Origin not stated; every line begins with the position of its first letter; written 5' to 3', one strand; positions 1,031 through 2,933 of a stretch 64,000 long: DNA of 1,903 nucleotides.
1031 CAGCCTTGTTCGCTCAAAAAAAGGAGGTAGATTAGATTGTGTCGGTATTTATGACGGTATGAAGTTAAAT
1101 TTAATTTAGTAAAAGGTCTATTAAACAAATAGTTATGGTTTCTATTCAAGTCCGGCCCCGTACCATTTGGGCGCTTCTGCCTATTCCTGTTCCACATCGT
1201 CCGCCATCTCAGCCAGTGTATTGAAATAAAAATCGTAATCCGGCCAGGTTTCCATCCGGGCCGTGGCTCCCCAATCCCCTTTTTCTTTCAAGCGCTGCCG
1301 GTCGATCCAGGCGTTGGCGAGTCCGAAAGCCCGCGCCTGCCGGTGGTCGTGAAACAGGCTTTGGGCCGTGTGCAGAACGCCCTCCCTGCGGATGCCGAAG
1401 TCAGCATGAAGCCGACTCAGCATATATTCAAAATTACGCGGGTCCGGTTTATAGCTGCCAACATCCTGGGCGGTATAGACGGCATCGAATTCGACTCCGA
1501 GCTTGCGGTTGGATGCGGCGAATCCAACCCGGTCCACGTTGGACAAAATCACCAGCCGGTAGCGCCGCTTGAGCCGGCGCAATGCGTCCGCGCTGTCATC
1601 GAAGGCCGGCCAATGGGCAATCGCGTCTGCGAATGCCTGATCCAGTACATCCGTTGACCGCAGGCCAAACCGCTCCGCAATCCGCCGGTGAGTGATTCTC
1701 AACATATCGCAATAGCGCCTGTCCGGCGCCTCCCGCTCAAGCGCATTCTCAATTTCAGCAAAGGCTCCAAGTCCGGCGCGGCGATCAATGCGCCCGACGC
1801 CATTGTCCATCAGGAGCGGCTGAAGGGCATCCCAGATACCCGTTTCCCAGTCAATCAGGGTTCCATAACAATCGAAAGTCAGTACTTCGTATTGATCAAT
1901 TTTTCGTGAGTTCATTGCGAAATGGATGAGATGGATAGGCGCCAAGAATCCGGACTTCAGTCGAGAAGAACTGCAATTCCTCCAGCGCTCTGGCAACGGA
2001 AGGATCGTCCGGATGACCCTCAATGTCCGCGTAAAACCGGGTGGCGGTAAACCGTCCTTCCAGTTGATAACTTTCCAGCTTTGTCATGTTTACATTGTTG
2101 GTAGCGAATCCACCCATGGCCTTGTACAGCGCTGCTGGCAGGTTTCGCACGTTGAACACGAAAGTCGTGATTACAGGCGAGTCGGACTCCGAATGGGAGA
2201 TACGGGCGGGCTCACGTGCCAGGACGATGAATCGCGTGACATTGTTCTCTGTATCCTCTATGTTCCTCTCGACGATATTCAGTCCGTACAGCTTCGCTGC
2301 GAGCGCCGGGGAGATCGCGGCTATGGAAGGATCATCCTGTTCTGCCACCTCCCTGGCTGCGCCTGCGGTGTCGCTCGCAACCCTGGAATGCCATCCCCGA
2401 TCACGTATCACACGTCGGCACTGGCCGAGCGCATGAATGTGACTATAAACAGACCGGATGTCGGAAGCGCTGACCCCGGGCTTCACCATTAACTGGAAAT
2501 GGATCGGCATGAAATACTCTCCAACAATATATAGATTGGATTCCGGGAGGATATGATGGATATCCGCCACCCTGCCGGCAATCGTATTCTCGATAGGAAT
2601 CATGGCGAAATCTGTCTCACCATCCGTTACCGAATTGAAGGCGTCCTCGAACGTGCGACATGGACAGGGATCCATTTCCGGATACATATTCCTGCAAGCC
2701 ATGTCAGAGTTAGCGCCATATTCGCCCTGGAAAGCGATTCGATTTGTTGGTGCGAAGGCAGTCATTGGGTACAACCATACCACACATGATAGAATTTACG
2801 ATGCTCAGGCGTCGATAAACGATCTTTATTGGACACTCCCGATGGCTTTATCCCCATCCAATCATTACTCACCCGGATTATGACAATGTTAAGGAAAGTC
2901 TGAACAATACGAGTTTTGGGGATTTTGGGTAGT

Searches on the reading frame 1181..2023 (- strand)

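Call 72: search_protein_families(library=pfam, proteins=[window:1181-2023:-], max_evalue=0.00001)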
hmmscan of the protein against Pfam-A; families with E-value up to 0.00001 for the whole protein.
window:1181-2023:- (280 aa): 2 families
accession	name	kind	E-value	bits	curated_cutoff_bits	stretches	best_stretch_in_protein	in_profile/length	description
PF00702.32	Hydrolase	-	2.2e-12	48.2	26.4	1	46-207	2-169/191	haloacid dehalogenase-like hydrolase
PF13419.12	HAD_2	-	1.4e-06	29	23.8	1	50-207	3-150/178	Haloacid dehalogenase-like hydrolase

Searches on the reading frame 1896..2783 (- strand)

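Call 72: search_protein_families(library=pfam, proteins=[window:1896-2783:-], max_evalue=0.00001)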
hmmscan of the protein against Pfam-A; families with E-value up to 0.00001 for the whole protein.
window:1896-2783:- (295 aa): 1 family
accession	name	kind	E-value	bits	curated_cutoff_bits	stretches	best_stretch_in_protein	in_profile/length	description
PF00800.23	PDT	-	1.6e-59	201.2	25.2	1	16-192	1-180/181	Prephenate dehydratase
